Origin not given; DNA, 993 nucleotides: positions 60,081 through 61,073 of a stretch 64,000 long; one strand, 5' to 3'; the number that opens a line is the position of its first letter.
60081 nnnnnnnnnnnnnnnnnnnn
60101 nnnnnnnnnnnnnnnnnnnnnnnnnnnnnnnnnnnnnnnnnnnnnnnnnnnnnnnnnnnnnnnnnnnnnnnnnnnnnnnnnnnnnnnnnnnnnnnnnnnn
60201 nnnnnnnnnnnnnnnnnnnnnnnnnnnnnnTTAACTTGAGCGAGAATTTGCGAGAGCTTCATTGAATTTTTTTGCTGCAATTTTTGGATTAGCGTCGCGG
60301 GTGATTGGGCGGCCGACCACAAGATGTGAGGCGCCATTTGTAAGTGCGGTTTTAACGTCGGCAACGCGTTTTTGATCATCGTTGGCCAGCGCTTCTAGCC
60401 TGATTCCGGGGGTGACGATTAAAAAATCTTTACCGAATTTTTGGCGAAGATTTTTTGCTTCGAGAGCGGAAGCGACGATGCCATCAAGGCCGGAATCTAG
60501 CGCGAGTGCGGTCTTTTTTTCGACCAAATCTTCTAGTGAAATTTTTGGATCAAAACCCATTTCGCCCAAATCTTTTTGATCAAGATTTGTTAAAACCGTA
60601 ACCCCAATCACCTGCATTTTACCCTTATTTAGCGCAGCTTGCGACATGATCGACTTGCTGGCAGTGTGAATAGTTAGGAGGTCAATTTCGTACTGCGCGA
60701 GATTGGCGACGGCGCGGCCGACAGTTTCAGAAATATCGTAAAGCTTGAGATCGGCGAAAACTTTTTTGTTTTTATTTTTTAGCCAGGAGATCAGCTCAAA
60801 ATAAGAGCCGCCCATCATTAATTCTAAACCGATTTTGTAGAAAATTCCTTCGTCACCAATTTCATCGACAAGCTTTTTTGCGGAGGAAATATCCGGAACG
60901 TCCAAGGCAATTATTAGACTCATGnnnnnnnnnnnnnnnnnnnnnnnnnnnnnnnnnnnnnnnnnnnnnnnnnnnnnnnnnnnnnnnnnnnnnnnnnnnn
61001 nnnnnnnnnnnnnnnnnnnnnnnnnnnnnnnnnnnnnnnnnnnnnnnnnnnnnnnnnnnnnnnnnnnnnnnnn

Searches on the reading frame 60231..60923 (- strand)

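Call 28: search_protein_families(library=pfam, proteins=[window:60231-60923:-], max_evalue=0.001)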
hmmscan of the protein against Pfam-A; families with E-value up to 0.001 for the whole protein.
window:60231-60923:- (230 aa): 1 family
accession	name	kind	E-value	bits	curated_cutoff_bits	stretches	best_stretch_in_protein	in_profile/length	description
PF00215.30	OMPdecase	-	3e-48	165.1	27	1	2-220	2-221/221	Orotidine 5'-phosphate decarboxylase / HUMPS family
